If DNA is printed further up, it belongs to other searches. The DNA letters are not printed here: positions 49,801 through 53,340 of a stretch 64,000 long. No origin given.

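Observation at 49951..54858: Orphan three-gene operon (AlbA_2/Schlafen-like 1079-aa helical giant + 214-aa orphan + APH-fold kinase) on a recombinase island: candidate undescribed system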

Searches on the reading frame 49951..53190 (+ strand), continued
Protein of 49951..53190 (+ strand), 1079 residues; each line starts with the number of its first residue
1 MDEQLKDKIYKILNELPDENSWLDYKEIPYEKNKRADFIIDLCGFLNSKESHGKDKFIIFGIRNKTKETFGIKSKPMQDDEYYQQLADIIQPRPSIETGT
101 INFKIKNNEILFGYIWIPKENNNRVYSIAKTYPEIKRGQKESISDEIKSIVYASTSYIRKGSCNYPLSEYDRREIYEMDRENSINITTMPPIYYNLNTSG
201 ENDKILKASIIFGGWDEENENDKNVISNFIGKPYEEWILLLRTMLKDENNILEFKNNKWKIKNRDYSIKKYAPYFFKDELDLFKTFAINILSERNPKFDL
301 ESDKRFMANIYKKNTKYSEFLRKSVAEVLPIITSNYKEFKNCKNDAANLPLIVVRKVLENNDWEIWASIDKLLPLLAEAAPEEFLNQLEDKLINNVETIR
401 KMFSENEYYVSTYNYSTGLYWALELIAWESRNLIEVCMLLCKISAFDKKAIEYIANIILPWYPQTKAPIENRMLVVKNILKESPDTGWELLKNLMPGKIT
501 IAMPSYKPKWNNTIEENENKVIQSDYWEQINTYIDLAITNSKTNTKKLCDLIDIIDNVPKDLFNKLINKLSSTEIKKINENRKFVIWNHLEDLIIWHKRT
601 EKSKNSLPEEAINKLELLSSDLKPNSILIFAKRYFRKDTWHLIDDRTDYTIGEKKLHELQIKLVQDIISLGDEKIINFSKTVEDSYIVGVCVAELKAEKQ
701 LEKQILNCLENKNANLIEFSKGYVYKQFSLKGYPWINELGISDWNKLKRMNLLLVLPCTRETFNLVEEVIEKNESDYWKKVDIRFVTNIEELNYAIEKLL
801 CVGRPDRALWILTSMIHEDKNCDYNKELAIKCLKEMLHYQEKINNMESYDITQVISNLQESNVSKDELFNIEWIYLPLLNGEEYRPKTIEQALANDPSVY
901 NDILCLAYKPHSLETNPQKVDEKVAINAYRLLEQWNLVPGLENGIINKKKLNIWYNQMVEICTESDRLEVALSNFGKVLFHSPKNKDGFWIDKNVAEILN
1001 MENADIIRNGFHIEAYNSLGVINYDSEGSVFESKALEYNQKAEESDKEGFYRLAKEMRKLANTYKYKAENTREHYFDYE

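Call 111: search_protein_families(library=padloc, alignment_id=A7, max_evalue=0.00001)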
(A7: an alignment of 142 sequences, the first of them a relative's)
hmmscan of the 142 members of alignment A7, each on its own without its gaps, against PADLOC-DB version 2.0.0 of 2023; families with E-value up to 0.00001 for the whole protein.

A. member 1, L132:1762-3435:- (557 aa): 0 families

B. families by the number of members that match (of 142 scanned): 302 families (the first 25 are shown)
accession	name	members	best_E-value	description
PDLC03099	Specificity_I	4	2.3e-86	Type I specificity subunit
PDLC03154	Specificity_I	4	3.5e-82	Type I specificity subunit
PDLC03089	Specificity_I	4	1.6e-79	Type I specificity subunit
PDLC03068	Specificity_I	4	5.4e-71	Type I specificity subunit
PDLC03082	Specificity_I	4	4.3e-68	Type I specificity subunit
PDLC03086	Specificity_I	4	9.6e-62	Type I specificity subunit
PDLC03063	Specificity_I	4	6.7e-60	Type I specificity subunit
PDLC03168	Specificity_I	4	3e-59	Type I specificity subunit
PDLC03164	Specificity_I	4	1.6e-57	Type I specificity subunit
PDLC03066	Specificity_I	4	2.1e-55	Type I specificity subunit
PDLC03163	Specificity_I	4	4e-50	Type I specificity subunit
PDLC03092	Specificity_I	4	1.3e-40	Type I specificity subunit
PDLC03087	Specificity_I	4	4.6e-32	Type I specificity subunit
PDLC03079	Specificity_I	4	5.8e-27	Type I specificity subunit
PDLC03178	Specificity_I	4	6.9e-26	Type I specificity subunit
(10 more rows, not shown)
